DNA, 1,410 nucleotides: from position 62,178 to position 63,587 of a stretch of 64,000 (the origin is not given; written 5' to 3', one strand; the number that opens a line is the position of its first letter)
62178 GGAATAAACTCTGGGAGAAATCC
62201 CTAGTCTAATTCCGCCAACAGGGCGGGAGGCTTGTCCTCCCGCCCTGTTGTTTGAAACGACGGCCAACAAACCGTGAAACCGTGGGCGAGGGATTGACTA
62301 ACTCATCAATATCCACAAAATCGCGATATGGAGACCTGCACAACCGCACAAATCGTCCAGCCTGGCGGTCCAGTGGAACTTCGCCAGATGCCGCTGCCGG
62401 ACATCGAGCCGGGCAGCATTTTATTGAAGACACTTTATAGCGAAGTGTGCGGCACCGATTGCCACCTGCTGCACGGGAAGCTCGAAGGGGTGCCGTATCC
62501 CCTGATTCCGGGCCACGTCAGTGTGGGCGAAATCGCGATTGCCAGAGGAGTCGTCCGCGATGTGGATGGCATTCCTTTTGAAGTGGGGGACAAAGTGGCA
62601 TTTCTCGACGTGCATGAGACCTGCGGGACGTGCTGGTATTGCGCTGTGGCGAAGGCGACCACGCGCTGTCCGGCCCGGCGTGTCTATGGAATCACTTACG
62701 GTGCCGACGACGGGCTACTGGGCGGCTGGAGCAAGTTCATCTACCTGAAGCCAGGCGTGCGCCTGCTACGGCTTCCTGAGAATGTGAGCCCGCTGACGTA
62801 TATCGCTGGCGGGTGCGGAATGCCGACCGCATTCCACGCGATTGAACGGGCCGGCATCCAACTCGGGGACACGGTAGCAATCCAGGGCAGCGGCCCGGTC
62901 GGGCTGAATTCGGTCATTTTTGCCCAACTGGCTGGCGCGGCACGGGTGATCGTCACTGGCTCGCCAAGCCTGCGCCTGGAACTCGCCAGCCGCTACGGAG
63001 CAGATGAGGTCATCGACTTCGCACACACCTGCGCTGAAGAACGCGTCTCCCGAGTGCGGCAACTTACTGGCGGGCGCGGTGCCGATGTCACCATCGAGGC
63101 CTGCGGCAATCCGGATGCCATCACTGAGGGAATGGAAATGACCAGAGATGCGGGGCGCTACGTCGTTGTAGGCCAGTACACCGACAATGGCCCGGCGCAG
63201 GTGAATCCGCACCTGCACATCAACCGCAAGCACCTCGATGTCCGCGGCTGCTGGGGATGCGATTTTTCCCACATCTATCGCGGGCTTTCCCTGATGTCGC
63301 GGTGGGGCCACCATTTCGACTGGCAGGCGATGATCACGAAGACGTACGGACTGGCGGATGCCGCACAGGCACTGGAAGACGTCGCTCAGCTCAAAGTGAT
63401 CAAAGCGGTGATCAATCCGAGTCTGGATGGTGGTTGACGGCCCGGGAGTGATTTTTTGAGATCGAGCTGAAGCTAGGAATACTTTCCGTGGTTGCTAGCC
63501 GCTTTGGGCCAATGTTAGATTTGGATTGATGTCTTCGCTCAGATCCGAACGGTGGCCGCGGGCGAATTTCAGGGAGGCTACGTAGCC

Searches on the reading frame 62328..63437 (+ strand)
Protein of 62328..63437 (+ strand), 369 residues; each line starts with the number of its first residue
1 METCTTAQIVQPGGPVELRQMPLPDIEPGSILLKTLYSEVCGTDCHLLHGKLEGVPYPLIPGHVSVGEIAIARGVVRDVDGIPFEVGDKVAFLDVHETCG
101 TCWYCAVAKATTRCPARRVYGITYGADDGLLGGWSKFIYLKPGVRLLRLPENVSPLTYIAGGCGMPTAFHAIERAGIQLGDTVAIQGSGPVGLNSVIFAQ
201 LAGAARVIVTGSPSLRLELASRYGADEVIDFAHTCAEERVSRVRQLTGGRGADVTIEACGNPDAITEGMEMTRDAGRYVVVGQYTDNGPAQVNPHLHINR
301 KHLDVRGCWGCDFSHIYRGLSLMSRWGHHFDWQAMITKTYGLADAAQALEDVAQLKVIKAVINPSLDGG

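Call 77: search_protein_families(library=pfam, proteins=[window:62328-63437:+], max_evalue=0.01)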
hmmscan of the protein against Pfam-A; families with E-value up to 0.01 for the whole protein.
window:62328-63437:+ (369 aa): 4 families
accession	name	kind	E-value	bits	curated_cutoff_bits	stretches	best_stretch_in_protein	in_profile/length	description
PF00107.32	ADH_zinc_N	-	1.5e-23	83.6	31.8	1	190-323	1-127/129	Zinc-binding dehydrogenase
PF08240.17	ADH_N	-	3.3e-14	53.4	23.5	1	28-150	2-103/104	Alcohol dehydrogenase GroES-like domain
PF16912.11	Glu_dehyd_C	-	8e-09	35.7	34.9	1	181-362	32-209/211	Glucose dehydrogenase C-terminus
PF13602.12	ADH_zinc_N_2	-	2.4e-07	32.2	27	1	224-354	2-125/134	Zinc-binding dehydrogenase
